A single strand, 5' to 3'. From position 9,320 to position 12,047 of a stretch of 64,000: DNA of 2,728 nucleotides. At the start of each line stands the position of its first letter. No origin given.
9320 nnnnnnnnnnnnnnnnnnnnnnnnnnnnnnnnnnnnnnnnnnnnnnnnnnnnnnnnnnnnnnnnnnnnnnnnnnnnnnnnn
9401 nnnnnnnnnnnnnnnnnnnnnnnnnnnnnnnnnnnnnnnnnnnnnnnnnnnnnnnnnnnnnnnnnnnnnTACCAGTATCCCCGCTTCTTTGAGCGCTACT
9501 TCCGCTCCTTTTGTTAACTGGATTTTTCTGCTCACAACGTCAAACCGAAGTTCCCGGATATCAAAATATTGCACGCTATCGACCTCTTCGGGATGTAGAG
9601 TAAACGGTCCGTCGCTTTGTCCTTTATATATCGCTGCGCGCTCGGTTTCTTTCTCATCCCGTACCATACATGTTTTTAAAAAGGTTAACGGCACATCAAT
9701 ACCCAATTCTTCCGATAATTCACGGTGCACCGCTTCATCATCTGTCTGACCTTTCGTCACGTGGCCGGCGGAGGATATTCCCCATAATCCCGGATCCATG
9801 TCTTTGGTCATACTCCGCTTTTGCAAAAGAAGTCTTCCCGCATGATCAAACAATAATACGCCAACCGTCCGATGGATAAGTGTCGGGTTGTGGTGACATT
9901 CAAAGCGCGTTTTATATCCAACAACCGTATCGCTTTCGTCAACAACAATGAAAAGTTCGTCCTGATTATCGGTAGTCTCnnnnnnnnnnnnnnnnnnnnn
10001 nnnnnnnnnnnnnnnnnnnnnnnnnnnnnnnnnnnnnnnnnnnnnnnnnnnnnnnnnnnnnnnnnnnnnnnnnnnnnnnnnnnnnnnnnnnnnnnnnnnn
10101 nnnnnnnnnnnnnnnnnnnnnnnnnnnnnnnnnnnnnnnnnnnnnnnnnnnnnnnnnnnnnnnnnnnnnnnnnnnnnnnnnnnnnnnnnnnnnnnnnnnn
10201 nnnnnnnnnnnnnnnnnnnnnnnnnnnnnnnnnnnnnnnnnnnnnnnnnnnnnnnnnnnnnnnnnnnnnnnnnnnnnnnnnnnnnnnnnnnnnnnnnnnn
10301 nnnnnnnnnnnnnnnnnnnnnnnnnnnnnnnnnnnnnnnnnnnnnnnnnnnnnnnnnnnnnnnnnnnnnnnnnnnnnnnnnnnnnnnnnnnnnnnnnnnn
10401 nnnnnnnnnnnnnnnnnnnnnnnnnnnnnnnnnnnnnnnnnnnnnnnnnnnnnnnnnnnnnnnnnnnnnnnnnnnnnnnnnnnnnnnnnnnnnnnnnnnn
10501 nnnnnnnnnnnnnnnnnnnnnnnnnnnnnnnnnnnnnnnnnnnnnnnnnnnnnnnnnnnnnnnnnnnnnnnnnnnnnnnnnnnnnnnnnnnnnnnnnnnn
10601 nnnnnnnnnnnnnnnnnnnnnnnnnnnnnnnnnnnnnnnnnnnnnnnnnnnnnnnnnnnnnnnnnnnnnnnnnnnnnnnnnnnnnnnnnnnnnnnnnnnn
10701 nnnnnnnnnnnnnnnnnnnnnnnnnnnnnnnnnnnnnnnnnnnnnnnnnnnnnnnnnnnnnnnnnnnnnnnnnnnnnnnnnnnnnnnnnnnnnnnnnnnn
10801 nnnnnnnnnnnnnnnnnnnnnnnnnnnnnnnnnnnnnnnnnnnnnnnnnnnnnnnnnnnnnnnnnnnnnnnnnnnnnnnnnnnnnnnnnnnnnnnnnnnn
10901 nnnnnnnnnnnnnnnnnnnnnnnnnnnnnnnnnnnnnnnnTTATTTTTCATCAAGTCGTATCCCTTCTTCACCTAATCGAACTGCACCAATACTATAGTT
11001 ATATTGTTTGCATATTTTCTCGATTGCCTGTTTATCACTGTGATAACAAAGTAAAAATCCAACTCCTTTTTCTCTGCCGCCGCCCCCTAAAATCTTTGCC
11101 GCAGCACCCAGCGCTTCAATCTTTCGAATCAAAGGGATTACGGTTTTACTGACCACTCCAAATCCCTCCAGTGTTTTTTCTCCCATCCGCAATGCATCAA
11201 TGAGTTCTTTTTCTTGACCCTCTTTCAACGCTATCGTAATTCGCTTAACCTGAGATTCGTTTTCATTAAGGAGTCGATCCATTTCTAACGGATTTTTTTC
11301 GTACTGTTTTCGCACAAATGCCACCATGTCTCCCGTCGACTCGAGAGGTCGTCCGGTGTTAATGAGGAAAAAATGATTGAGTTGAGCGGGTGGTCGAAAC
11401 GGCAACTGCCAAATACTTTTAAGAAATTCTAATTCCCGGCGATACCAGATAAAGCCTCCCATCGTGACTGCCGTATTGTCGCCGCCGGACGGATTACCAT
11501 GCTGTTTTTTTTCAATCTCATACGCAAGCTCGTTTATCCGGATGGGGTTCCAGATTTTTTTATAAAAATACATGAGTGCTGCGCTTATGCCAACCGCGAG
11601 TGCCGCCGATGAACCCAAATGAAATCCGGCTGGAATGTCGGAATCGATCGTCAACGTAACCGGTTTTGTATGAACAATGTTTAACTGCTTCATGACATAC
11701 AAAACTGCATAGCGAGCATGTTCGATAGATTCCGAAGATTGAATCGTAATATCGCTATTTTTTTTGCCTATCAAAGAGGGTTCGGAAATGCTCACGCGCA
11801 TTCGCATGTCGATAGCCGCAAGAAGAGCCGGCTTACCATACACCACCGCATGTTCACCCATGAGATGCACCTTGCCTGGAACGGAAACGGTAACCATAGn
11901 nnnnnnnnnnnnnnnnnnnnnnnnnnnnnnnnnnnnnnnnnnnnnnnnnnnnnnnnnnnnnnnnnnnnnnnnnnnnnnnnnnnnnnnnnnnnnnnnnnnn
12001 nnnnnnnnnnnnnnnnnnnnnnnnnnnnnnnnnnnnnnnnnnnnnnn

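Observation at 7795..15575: Complete mevalonate pathway operon of archaeal/eukaryotic flavour in a bacterium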

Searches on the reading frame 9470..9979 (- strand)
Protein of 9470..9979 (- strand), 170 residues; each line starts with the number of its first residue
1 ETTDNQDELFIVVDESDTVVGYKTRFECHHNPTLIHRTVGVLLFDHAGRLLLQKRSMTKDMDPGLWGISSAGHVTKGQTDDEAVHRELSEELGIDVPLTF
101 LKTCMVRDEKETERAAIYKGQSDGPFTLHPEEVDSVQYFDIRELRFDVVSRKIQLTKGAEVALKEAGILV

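Call 35: search_solved_structures(query=window:9470-9979:-, max_evalue=0.001, show_alignments=4)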
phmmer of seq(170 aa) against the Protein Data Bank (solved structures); distinct sequences matched with E-value up to 0.001: 21.
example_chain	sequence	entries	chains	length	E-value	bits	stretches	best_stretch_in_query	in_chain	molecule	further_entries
3hyq_A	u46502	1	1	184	6.3e-12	49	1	7-97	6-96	Isopentenyl-diphosphate Delta-isomerase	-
2fkb_A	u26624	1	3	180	3.7e-11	46.5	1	11-143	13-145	Putative Nudix hydrolase yfcD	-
2pny_A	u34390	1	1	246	1.1e-09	41.7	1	6-75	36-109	Isopentenyl-diphosphate Delta-isomerase 2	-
1ow2_A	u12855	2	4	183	1.2e-09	41.6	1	8-97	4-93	ISOPENTENYL-DIPHOSPHATE DELTA-ISOMERASE | ISOPENTENYL DIPHOSPHATE DELTA-ISOMERASE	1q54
1hx3_A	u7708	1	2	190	1.3e-09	41.5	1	8-97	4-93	ISOPENTENYL DIPHOSPHATE DELTA-ISOMERASE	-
1r67_A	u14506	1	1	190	4.1e-09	39.8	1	8-97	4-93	Isopentenyl-diphosphate delta-isomerase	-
2b2k_A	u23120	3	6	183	4.2e-09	39.8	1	8-97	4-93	Isopentenyl-diphosphate delta-isomerase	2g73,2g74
1i9a_A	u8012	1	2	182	4.2e-09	39.8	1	8-97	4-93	ISOPENTENYL-DIPHOSPHATE DELTA-ISOMERASE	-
1nfs_A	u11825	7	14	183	4.3e-09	39.8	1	8-97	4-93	ISOPENTENYL-DIPHOSPHATE DELTA-ISOMERASE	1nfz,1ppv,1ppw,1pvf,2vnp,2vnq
1x83_A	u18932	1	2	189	4.5e-09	39.7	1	8-97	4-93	Isopentenyl-diphosphate delta-isomerase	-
1x84_A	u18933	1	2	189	4.6e-09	39.7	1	8-97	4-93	Isopentenyl-diphosphate delta-isomerase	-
1hzt_A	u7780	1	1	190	4.7e-09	39.6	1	8-97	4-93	ISOPENTENYL DIPHOSPHATE DELTA-ISOMERASE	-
2icj_A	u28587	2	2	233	8.2e-08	35.6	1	8-126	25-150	Isopentenyl-diphosphate delta isomerase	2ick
2dho_A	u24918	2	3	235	8.5e-08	35.6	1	8-128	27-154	Isopentenyl-diphosphate delta-isomerase 1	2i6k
1q27_A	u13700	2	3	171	5.5e-07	32.9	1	7-136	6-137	Putative Nudix hydrolase DR0079 | Putative Nudix hydrolase DR_0079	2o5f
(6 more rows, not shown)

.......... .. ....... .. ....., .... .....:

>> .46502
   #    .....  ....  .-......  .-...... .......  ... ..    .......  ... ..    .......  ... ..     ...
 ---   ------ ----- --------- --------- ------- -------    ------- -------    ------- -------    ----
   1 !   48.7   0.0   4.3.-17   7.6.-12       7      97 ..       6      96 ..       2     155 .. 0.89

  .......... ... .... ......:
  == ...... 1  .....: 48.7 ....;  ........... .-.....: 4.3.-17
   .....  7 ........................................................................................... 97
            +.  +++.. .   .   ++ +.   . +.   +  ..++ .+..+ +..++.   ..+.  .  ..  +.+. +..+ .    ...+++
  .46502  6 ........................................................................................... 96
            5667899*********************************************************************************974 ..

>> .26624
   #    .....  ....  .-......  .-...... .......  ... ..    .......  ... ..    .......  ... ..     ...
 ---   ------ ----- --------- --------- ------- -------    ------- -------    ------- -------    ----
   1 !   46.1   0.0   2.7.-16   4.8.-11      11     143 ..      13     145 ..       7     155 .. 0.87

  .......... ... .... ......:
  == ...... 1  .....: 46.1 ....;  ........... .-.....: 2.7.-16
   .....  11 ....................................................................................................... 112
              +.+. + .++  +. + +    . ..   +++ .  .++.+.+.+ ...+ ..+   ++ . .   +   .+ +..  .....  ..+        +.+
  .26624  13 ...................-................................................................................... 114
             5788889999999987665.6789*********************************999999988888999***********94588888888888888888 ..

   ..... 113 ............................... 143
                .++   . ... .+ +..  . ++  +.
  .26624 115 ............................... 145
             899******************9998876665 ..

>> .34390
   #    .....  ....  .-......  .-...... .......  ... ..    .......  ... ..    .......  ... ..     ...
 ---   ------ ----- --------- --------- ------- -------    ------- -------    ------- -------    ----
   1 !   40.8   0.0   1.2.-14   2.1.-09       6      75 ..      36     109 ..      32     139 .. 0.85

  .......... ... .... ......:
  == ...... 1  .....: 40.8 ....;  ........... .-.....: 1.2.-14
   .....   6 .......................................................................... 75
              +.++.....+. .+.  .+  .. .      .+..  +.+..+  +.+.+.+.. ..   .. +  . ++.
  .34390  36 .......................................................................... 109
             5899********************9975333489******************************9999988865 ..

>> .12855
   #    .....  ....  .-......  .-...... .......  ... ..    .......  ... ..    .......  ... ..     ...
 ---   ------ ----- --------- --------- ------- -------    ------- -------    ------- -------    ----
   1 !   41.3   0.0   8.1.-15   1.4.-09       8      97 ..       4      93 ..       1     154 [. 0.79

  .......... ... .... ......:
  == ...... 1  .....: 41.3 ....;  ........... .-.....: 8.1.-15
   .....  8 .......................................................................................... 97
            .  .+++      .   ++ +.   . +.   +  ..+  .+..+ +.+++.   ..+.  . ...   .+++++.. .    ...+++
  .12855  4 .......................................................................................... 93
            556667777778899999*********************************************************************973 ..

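Call 64: search_protein_families(library=ncbifam, proteins=[window:9470-9979:-], max_evalue=0.00001)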
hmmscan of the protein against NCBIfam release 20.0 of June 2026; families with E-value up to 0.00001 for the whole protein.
seq(170 aa): 9 families
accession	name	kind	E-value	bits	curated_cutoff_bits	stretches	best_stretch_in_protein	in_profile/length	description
NF002995.0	PRK03759.1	equivalog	1.1e-25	90.3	127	1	5-154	4-160/185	isopentenyl-diphosphate Delta-isomerase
TIGR02150.1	IPP_isom_1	equivalog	4.4e-19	68.9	105.8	1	11-145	2-141/159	isopentenyl-diphosphate delta-isomerase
NF011922.0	PRK15393.1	equivalog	1.2e-18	67.4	152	1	7-144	10-147/182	NUDIX hydrolase YfcD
NF041653.1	Nud_hyd_Meth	equivalog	1.4e-14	54.2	300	1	12-151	4-145/170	Nudix hydrolase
NF006530.0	PRK08999.1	equivalog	1.4e-08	34.1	245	1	34-97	5-65/315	Nudix family hydrolase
NF007834.0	PRK10546.1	equivalog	3e-07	30.3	156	1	44-97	11-62/135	pyrimidine (deoxy)nucleoside triphosphate diphosphatase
NF001938.0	PRK00714.1-5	equivalog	5.9e-07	29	116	1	36-96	12-76/172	RNA pyrophosphohydrolase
NF012016.0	PRK15472.1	equivalog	1e-06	28.5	95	1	36-111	3-77/141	nucleoside triphosphatase NudI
NF041652.1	Nud_hyd_Dein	equivalog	2.5e-06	27.8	200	1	34-115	11-96/152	Nudix hydrolase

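Call 76: search_protein_representatives(protein=window:9470-9979:-)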
Query: 170 residues. Proteins with E-value up to 0.001 (for the whole library): 8336; up to 1e-10: 1952; up to 1e-30: 43. The best 150 are listed.
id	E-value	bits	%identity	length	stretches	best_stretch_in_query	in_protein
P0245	1.6e-52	194.1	40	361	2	2-162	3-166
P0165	1.7e-51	190.7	55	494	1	1-169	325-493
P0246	5.1e-49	182.7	53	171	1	2-164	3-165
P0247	6.9e-48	179.0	33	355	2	1-162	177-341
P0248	7.6e-48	178.8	51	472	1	2-169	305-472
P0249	8.5e-47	175.4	38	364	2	2-158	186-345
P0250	2.0e-45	171.0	38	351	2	2-153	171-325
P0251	8.9e-45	168.9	38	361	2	6-144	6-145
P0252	6.9e-44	166.0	38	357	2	6-146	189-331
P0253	4.7e-42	160.0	37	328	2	7-143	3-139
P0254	1.1e-41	158.8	46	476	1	1-169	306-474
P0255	3.8e-40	153.8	49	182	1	2-165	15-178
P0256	3.8e-38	147.3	50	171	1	2-145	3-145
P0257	4.6e-38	147.0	47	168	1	2-165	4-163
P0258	5.3e-38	146.8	49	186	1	3-152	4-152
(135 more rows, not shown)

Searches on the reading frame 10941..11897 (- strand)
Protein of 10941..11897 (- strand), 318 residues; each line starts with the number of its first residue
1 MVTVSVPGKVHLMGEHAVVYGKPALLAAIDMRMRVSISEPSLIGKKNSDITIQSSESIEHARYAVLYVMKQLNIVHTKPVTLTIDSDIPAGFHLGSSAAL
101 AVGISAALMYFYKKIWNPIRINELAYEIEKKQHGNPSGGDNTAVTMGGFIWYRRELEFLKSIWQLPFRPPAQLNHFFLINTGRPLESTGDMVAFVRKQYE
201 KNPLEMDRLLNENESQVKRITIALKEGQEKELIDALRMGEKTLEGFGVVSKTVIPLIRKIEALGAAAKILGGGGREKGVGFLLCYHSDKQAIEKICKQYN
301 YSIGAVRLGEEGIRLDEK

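Call 3: search_protein_families(library=pfam, proteins=[window:10941-11897:-])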
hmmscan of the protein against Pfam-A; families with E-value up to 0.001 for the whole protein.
window:10941-11897:- (318 aa): 2 families
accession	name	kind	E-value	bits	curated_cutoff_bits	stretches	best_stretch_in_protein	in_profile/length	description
PF00288.32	GHMP_kinases_N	-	1.4e-15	57.7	22.3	1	64-148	6-87/87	GHMP kinases N terminal domain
PF10509.15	GalKase_gal_bdg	-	7.4e-05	22.7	23.1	1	3-38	13-48/49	Galactokinase galactose-binding signature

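Call 4: search_protein_families(library=ncbifam, proteins=[window:10941-11897:-])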
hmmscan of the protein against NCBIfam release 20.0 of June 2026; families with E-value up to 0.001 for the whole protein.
window:10941-11897:- (318 aa): 13 families
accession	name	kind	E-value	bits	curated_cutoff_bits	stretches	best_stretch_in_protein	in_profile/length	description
TIGR00549.1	mevalon_kin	equivalog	8.3e-47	160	163.05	1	7-274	2-269/276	mevalonate kinase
NF003036.0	PRK03926.1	equivalog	1.7e-37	129.1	403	1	1-316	1-299/302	mevalonate kinase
TIGR01220.1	Pmev_kin_Gr_pos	equivalog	9.9e-17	61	165.7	1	78-292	99-338/358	phosphomevalonate kinase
NF040957.1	Arch_PMK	equivalog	5.5e-11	42.5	500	1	4-272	2-276/316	phosphomevalonate kinase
NF003006.0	PRK03817.1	equivalog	1.5e-09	37.3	443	1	1-146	1-155/352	galactokinase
TIGR00191.1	thrB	equivalog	2.4e-08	33.2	168.25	1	62-159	64-153/304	homoserine kinase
NF002288.1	PRK01212.1-4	equivalog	1e-07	31.3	194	1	56-153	55-150/303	homoserine kinase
NF049969.1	GlMnHpPKinHddA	equivalog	5.1e-07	29.5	600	1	76-151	92-170/338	D-glycero-D-manno-heptose 7-phosphate kinase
TIGR00131.1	gal_kin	equivalog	1.5e-06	27.4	226.65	1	3-134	19-165/388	galactokinase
NF040725.1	panto_kin_Meth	equivalog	4.4e-06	25.8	380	0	57-150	67-154/286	pantoate kinase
TIGR01920.1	Shik_kin_archae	equivalog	1.1e-05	25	126.85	1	27-131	19-121/266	shikimate kinase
NF003472.0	PRK05101.1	equivalog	5.4e-05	22.3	499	0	3-118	22-151/382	galactokinase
NF003705.0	PRK05322.1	equivalog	9.9e-05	21.2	385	0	39-147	72-181/388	galactokinase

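Call 22: search_solved_structures(query=window:10941-11897:-, max_evalue=0.001)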
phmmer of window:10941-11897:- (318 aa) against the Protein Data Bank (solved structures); distinct sequences matched with E-value up to 0.001: 18.
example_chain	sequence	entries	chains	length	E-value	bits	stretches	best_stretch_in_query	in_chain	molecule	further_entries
6mde_A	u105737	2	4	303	2.7e-20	75.9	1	1-275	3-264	Mevalonate kinase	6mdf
4hac_A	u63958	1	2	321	3.4e-20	75.6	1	1-275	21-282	Mevalonate kinase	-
8teb_A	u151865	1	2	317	2e-19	73.1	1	1-158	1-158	Mevalonate kinase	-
1kvk_A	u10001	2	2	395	9.4e-19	70.9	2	80-282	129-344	mevalonate kinase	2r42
2hfs_A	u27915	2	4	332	3.7e-17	65.7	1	8-292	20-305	Mevalonate kinase, putative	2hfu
2r3v_A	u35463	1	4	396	5.7e-17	65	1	80-282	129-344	Mevalonate kinase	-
8tfo_A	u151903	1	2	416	1.2e-16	64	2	121-275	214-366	Mevalonate kinase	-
1vis_A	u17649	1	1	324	2.1e-13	53.3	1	4-273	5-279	Mevalonate kinase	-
1kkh_A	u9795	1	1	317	2.3e-13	53.2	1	4-212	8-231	Mevalonate Kinase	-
2x7i_A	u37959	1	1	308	8.5e-13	51.3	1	7-162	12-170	MEVALONATE KINASE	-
3k17_A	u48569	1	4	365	1.5e-09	40.7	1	78-298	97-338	Lin0012 protein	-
2oi2_A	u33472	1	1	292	2.4e-07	33.4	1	8-274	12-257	Mevalonate kinase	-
4n3o_A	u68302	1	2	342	7.6e-06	28.5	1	78-151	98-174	Putative D-glycero-D-manno-heptose 7-phosphate kinase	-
3gon_A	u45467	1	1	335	8.9e-06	28.3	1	1-286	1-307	Phosphomevalonate kinase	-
1k47_A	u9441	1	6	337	8.9e-06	28.3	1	1-286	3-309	phosphomevalonate kinase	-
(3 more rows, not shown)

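Call 52: search_solved_structures(query=A2, max_evalue=0.001)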
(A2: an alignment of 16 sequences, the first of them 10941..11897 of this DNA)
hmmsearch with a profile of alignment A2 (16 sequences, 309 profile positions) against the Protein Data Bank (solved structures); distinct sequences matched with E-value up to 0.001: 44.
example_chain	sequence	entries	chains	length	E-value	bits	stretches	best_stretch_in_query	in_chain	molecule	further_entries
1vis_A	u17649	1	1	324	2.8e-50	174.3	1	3-304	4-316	Mevalonate kinase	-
1kkh_A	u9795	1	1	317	1e-49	172.4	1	3-299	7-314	Mevalonate Kinase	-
6mde_A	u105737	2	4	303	3.6e-47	164.1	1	1-303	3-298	Mevalonate kinase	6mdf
4hac_A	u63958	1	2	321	4.5e-47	163.7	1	1-299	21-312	Mevalonate kinase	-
8teb_A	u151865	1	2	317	5.1e-46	160.3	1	1-267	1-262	Mevalonate kinase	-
1kvk_A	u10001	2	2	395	3.3e-42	147.8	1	3-306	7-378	mevalonate kinase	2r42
8tfo_A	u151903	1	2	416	4.1e-42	147.5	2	2-106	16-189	Mevalonate kinase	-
2r3v_A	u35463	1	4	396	4.1e-42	147.5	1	3-307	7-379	Mevalonate kinase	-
2x7i_A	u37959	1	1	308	1.8e-38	135.5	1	6-289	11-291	MEVALONATE KINASE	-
2hfs_A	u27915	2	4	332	4.7e-38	134.1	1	8-272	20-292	Mevalonate kinase, putative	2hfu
2oi2_A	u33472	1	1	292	9.7e-38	133.1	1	6-289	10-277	Mevalonate kinase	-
3k17_A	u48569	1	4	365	1.3e-30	109.7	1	1-270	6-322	Lin0012 protein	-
3k85_A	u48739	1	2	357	5.3e-15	58.4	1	19-280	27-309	D-glycero-D-manno-heptose 1-phosphate kinase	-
4usm_A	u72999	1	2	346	1.4e-13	53.7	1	52-284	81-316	PUTATIVE SUGAR KINASE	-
4usk_A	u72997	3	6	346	6e-13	51.7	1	52-284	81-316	PUTATIVE SUGAR KINASE | SUGAR KINASE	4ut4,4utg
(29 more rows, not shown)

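Call 53: search_protein_families(library=ncbifam, alignment_id=A2, max_evalue=0.001)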
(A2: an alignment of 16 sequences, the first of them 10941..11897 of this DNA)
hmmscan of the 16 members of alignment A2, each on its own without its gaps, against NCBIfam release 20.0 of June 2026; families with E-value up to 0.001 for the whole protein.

A. member 1, window:10941-11897:- (318 aa): 13 families
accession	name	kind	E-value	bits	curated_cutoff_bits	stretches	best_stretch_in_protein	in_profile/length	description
TIGR00549.1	mevalon_kin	equivalog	8.3e-47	160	163.05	1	7-274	2-269/276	mevalonate kinase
NF003036.0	PRK03926.1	equivalog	1.7e-37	129.1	403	1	1-316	1-299/302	mevalonate kinase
TIGR01220.1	Pmev_kin_Gr_pos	equivalog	9.9e-17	61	165.7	1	78-292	99-338/358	phosphomevalonate kinase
NF040957.1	Arch_PMK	equivalog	5.5e-11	42.5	500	1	4-272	2-276/316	phosphomevalonate kinase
NF003006.0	PRK03817.1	equivalog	1.5e-09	37.3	443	1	1-146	1-155/352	galactokinase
TIGR00191.1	thrB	equivalog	2.4e-08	33.2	168.25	1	62-159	64-153/304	homoserine kinase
NF002288.1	PRK01212.1-4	equivalog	1e-07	31.3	194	1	56-153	55-150/303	homoserine kinase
NF049969.1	GlMnHpPKinHddA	equivalog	5.1e-07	29.5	600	1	76-151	92-170/338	D-glycero-D-manno-heptose 7-phosphate kinase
TIGR00131.1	gal_kin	equivalog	1.5e-06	27.4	226.65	1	3-134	19-165/388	galactokinase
NF040725.1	panto_kin_Meth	equivalog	4.4e-06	25.8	380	0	57-150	67-154/286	pantoate kinase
TIGR01920.1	Shik_kin_archae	equivalog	1.1e-05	25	126.85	1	27-131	19-121/266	shikimate kinase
NF003472.0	PRK05101.1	equivalog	5.4e-05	22.3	499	0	3-118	22-151/382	galactokinase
NF003705.0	PRK05322.1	equivalog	9.9e-05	21.2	385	0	39-147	72-181/388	galactokinase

B. families by the number of members that match (of 16 scanned): 24 families
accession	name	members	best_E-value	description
TIGR00549.1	mevalon_kin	16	3e-55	mevalonate kinase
NF003036.0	PRK03926.1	16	4.1e-39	mevalonate kinase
TIGR01220.1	Pmev_kin_Gr_pos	16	3.3e-27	phosphomevalonate kinase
NF003006.0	PRK03817.1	16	5.6e-14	galactokinase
TIGR00191.1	thrB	16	4e-13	homoserine kinase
TIGR01920.1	Shik_kin_archae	16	7.6e-13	shikimate kinase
NF002288.1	PRK01212.1-4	15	7.9e-17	homoserine kinase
NF040957.1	Arch_PMK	14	1.2e-14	phosphomevalonate kinase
TIGR00131.1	gal_kin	12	1.7e-13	galactokinase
NF001816.0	PRK00555.1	11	7.7e-13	galactokinase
NF049969.1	GlMnHpPKinHddA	9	4.3e-09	D-glycero-D-manno-heptose 7-phosphate kinase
NF003472.0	PRK05101.1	8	3.2e-12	galactokinase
NF003705.0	PRK05322.1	7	3.1e-12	galactokinase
NF009948.0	PRK13412.1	5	2.3e-08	bifunctional fucokinase/fucose-1-phosphate guanylyltransferase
NF040725.1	panto_kin_Meth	5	1e-06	pantoate kinase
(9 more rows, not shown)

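Call 60: list_cluster_members(proteins=[P0001, P0121, window:10941-11897:-, window:8490-9470:-, window:11900-12199:-, window:15572-16345:-, window:7795-8484:-])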
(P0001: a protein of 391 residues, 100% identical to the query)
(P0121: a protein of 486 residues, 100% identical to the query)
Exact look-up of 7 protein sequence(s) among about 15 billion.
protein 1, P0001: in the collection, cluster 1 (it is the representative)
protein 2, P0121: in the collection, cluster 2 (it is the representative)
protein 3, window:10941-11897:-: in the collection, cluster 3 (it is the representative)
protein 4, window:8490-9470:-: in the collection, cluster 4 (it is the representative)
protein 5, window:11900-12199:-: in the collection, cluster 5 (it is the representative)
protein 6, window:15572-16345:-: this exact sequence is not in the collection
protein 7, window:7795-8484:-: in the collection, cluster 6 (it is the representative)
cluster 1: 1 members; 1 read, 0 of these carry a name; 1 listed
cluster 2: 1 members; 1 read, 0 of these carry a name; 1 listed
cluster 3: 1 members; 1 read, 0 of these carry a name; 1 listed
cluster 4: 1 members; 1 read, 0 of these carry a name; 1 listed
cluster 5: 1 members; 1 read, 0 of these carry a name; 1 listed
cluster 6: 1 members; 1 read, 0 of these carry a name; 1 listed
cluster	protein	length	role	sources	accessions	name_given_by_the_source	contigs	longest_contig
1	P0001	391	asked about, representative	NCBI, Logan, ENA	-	-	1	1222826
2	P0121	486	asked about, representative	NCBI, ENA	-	-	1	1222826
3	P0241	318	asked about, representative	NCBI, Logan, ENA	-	-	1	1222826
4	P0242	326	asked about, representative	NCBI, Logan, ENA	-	-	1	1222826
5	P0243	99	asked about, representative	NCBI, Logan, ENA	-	-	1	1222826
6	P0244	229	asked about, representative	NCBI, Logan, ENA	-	-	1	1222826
